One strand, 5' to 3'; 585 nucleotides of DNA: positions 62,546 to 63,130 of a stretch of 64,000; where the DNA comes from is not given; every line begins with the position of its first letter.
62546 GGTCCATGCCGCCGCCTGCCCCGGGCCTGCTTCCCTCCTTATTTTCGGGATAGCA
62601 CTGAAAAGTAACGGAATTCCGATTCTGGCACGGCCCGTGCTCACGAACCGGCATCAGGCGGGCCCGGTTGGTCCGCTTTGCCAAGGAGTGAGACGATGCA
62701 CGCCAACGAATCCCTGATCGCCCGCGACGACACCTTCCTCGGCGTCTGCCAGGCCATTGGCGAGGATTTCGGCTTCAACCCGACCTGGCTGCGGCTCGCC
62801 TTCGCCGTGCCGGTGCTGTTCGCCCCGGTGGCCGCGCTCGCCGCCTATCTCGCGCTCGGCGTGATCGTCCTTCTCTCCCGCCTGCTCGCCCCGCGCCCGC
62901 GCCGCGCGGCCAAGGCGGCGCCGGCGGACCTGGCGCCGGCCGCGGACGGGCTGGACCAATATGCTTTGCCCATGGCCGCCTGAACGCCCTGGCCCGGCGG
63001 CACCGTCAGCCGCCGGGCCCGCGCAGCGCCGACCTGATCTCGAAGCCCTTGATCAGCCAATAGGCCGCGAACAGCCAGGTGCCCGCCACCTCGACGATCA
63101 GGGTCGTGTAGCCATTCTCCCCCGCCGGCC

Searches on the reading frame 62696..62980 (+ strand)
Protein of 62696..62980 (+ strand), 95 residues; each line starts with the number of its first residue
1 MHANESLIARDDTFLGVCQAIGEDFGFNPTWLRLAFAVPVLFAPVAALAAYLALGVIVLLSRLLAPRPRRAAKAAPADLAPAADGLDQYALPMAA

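Call 9: search_protein_families(library=pfam, proteins=[window:62696-62980:+], max_evalue=0.01)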
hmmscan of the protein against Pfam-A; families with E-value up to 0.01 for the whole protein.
window:62696-62980:+ (95 aa): 1 family
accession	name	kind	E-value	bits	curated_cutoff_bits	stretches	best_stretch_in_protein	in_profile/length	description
PF04024.17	PspC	-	6.4e-10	39.1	25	1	10-58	8-55/58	PspC domain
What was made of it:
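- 62696..62983 (+): PspC-domain membrane protein, 95 aa, with a variable Ala/Pro-rich tail ending ............. Pfam PspC, 39.1 bits against a cut-off of 25 (call 9).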

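Call 18: search_protein_families(library=ncbifam, proteins=[window:62696-62980:+], max_evalue=0.01)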
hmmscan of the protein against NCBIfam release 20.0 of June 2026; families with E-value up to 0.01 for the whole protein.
window:62696-62980:+ (95 aa): 1 family
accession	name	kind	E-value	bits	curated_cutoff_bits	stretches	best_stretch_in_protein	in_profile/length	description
TIGR02978.1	phageshock_pspC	equivalog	3.1e-06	27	104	1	10-58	9-58/121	envelope stress response membrane protein PspC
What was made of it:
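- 62696..62983 (+): NCBIfam PspC equivalog, 27 bits against 104 (call 18).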

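Call 63: find_homologous_proteins(query=window:62696-62980:+, max_evalue=0.00001)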
Query window:62696-62980:+ (95 aa): 366 proteins with E <= 0.00001 among 671 candidates; the best 120 are listed.
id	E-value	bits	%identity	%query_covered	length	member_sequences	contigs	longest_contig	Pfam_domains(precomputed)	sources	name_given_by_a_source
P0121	6.8e-53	194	100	100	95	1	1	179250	PF04024.18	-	-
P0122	3.3e-31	125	66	97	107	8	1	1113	PF04024.18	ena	-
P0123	7.0e-31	124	66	95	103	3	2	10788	PF04024.18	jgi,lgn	-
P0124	5.8e-30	121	58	98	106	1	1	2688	PF04024.18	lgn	-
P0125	6.6e-30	121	61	100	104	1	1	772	PF04024.18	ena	-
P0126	1.3e-29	120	67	95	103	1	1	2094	PF04024.18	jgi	jgi:phage shock protein PspC (stress-responsive transcriptional regulator)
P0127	1.5e-29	120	63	98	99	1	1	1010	PF04024.18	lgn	-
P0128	1.8e-29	119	62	98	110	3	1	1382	PF04024.18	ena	-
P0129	2.3e-29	119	67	99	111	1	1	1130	PF04024.18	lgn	-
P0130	2.5e-29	119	61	98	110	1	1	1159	PF04024.18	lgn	-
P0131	4.0e-29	118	61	98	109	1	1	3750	PF04024.18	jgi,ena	jgi:phage shock protein PspC (stress-responsive transcriptional regulator)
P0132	4.5e-29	118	63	94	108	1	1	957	PF04024.18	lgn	-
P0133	4.6e-29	118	67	94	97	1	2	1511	PF04024.18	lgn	-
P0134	6.5e-29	118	60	95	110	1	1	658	PF04024.18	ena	-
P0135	6.6e-29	118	71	67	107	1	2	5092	PF04024.18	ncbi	-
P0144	2.9e-28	116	60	97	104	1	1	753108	PF04024.18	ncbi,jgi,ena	-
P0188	7.0e-25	105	58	95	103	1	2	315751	PF04024.18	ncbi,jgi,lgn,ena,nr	ncbi:MAG TPA: PspC domain-containing protein [Allosphingosinicella sp.]|nr:PspC domain-containing pr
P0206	1.5e-22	97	64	71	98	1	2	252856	PF04024.18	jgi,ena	jgi:phage shock protein PspC (stress-responsive transcriptional regulator)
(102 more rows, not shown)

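Call 64: find_encoding_contigs(protein=P0144, flank=4000, max_places=1)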
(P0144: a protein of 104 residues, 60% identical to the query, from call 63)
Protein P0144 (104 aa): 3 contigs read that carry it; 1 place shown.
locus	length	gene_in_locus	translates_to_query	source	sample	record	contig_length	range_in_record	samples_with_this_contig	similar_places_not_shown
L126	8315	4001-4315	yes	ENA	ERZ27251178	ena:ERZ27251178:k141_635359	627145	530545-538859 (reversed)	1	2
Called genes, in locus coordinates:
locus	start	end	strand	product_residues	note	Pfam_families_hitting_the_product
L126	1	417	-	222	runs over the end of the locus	PF04536:TPM_phosphatase (faint)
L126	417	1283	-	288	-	PF04536:TPM_phosphatase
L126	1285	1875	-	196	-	PF04011:LemA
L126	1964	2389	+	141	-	PF01741:MscL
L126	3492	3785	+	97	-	-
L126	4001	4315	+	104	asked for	PF04024:PspC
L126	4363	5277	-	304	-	-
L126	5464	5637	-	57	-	-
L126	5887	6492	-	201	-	PF13470:PIN_3, PF26343:VapC50_C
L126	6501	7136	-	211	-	-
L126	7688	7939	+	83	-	PF13338:AbiEi_4 (faint), PF12728:HTH_17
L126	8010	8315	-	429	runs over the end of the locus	PF18860:AbiJ_NTD3, PF14355:Abi_C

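Call 65: find_encoding_contigs(protein=P0188, flank=4000, max_places=1)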
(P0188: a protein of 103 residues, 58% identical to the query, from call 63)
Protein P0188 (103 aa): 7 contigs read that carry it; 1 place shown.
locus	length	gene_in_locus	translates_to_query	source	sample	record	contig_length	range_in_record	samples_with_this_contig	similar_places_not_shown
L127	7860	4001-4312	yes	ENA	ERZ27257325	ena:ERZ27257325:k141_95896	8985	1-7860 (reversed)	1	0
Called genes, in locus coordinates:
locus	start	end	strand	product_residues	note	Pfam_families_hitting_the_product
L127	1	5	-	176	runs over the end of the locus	PF00293:NUDIX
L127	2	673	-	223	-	PF04536:TPM_phosphatase (faint)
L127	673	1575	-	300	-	PF04536:TPM_phosphatase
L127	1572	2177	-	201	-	PF04011:LemA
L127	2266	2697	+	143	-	PF01741:MscL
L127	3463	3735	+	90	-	-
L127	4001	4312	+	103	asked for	PF04024:PspC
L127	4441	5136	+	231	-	-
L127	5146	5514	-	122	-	-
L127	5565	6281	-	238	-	-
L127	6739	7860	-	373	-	?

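Call 66: find_encoding_contigs(protein=P0206, flank=4000, max_places=1)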
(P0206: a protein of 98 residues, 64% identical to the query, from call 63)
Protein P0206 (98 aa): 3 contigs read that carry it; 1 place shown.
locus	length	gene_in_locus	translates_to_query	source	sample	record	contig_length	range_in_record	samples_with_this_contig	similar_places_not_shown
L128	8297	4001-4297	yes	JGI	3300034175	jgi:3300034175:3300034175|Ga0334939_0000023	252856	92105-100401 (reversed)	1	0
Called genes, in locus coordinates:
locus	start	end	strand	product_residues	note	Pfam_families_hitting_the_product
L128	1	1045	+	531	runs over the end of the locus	PF00501:AMP-binding, PF13193:AMP-binding_C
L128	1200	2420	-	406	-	PF07486:Hydrolase_2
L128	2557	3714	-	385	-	PF01702:TGT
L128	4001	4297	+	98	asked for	PF04024:PspC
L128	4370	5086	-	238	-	PF13398:Peptidase_M50B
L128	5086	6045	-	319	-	PF04397:LytTR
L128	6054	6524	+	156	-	-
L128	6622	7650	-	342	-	PF02547:Queuosine_synth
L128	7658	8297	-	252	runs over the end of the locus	PF00160:Pro_isomerase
